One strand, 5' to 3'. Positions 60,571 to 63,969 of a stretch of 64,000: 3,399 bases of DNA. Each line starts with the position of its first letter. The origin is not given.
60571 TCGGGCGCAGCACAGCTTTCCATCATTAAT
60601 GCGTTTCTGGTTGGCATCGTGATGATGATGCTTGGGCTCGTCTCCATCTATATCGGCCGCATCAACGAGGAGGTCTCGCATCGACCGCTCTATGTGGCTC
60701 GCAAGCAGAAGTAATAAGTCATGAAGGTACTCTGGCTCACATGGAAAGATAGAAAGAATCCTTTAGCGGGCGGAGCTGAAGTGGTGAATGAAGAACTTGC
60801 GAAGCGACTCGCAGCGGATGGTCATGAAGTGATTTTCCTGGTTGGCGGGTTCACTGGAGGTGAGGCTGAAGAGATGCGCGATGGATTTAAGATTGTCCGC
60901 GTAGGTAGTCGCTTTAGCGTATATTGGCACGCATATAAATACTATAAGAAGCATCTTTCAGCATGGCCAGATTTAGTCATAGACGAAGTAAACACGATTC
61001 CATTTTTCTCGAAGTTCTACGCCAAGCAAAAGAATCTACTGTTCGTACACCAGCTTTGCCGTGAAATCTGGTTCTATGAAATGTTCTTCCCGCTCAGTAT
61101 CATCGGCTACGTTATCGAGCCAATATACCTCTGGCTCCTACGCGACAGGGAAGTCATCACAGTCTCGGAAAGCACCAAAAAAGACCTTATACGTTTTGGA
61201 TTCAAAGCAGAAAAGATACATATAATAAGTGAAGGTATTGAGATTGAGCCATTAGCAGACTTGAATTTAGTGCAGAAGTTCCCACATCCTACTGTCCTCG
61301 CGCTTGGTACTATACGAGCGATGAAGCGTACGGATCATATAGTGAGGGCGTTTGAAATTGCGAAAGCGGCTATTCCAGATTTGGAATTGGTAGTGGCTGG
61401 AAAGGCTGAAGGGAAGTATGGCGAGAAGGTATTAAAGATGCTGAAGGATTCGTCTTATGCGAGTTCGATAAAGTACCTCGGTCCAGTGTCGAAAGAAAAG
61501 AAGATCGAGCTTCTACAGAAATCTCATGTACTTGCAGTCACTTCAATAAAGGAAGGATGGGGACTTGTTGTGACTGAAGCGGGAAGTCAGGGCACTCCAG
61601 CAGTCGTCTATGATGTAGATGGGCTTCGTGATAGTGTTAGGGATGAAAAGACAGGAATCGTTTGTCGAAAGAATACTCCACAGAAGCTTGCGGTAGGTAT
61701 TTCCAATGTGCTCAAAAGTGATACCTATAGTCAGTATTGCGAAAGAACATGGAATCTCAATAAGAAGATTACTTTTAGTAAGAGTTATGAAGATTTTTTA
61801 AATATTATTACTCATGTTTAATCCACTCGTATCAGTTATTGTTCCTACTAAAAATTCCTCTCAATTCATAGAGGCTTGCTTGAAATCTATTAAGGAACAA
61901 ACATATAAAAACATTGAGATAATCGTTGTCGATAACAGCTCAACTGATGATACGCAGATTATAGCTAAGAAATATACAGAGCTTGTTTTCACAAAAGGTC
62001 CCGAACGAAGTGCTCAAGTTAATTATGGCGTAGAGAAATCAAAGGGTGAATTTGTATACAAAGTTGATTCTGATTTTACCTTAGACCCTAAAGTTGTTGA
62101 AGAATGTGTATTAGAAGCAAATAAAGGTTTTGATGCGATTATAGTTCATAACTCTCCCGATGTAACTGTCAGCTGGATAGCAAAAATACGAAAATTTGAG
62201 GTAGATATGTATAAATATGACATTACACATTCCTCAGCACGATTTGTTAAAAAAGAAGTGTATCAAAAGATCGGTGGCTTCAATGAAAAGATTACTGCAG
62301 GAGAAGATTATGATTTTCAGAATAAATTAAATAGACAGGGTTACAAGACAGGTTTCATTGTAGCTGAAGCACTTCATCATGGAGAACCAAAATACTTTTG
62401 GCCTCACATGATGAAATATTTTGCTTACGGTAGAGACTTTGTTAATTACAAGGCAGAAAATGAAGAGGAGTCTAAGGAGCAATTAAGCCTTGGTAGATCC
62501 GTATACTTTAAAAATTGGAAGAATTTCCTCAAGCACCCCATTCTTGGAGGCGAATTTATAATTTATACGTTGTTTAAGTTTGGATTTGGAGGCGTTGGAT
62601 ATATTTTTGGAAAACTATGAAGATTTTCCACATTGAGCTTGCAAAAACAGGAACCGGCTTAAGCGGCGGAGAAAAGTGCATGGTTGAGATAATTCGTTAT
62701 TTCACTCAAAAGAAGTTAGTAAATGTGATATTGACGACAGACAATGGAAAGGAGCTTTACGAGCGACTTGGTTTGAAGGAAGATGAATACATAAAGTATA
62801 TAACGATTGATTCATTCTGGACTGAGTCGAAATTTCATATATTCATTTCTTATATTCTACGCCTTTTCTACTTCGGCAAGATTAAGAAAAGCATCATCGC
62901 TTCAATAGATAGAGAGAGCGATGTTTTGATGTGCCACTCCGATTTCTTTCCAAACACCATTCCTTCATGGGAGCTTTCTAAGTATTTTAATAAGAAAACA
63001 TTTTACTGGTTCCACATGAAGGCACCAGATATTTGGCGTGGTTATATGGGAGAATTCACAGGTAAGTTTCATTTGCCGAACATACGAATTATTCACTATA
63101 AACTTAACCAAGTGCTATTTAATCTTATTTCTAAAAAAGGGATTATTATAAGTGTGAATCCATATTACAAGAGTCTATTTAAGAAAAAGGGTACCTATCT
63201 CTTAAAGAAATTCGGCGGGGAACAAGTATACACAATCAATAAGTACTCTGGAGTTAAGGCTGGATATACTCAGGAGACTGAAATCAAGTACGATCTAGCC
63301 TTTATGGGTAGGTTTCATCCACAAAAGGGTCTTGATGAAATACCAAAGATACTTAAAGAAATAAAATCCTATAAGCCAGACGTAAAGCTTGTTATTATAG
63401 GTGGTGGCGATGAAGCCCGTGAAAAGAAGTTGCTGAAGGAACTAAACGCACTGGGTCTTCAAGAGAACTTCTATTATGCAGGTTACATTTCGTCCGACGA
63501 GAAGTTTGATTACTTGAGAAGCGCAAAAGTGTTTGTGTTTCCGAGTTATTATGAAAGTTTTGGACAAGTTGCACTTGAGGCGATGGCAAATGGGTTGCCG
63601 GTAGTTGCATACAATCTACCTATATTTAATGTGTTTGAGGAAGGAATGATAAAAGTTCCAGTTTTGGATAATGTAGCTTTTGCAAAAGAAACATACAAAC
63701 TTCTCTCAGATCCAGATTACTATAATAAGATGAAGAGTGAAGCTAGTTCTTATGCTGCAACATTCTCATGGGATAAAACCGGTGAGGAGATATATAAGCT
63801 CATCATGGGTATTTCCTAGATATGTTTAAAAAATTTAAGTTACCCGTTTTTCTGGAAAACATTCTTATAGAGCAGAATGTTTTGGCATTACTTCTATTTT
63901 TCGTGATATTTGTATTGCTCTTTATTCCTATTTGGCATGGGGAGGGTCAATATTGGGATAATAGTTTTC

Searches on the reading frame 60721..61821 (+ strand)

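Call 5: search_protein_families(library=pfam, proteins=[window:60721-61821:+])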
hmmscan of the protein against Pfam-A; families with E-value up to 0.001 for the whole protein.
window:60721-61821:+ (366 aa): 5 families
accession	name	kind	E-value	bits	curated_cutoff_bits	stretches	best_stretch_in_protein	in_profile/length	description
PF00534.26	Glycos_transf_1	-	1.8e-29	102.9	26.4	1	190-340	16-165/172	Glycosyl transferases group 1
PF13692.12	Glyco_trans_1_4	-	1.7e-21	77.4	27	1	190-332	2-141/142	Glycosyl transferases group 1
PF20706.3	GT4-conflict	-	1.4e-16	60.9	26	2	161-309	169-323/385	Family 4 Glycosyltransferase in conflict systems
PF13439.12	Glyco_transf_4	-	1.7e-16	61.2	28.5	1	17-176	2-169/170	Glycosyltransferase Family 4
PF13579.12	Glyco_trans_4_4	-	2.2e-08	35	29.7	1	17-170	1-156/158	Glycosyl transferase 4-like domain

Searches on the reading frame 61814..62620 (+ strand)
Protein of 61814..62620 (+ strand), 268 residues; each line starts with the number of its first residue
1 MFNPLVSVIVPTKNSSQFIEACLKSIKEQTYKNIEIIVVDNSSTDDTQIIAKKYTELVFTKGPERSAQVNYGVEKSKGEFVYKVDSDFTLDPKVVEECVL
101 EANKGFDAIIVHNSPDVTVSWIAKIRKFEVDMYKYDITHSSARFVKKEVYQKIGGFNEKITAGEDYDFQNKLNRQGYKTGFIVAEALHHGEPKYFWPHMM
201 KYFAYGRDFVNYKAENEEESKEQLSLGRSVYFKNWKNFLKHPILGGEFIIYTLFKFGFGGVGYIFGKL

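Call 5: search_protein_families(library=pfam, proteins=[window:61814-62620:+])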
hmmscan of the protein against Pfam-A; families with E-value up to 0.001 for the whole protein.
window:61814-62620:+ (268 aa): 4 families
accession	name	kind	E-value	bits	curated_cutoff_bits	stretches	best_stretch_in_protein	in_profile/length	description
PF00535.33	Glycos_transf_2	-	3.5e-26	92.6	23.3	1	7-112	1-114/168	Glycosyl transferase family 2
PF13641.12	Glyco_tranf_2_3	-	1.2e-10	42.3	27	1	6-196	3-218/230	Glycosyltransferase like family 2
PF10111.15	Glyco_tranf_2_2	-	6.8e-08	32.8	27.3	1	7-91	1-95/276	Glycosyltransferase like family 2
PF13632.12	Glyco_trans_2_3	-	2.5e-06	27.9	27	1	81-195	2-129/198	Glycosyl transferase family group 2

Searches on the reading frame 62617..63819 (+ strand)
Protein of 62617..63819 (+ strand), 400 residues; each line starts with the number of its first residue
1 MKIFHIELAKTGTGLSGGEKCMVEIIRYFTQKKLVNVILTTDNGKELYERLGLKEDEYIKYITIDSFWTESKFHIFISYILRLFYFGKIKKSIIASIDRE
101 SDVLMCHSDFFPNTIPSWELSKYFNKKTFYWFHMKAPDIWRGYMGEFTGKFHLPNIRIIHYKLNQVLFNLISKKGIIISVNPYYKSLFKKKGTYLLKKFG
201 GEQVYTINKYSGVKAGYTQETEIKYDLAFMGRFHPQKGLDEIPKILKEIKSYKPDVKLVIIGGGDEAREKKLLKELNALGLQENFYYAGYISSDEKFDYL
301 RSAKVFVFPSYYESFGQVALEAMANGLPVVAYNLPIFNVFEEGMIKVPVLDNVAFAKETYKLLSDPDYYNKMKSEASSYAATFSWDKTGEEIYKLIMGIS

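Call 5: search_protein_families(library=pfam, proteins=[window:62617-63819:+])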
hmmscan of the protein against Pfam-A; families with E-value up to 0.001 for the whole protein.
window:62617-63819:+ (400 aa): 4 families
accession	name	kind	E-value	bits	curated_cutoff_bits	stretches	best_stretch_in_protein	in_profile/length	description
PF00534.26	Glycos_transf_1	-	2.9e-31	108.8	26.4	1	224-376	15-169/172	Glycosyl transferases group 1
PF13692.12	Glyco_trans_1_4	-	2.4e-27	96.4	27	1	226-365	3-142/142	Glycosyl transferases group 1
PF20706.3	GT4-conflict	-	2.8e-09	36.9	26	1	223-331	196-310/385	Family 4 Glycosyltransferase in conflict systems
PF05693.19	Glycogen_syn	-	0.00031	19.9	27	1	298-346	465-513/639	Glycogen synthase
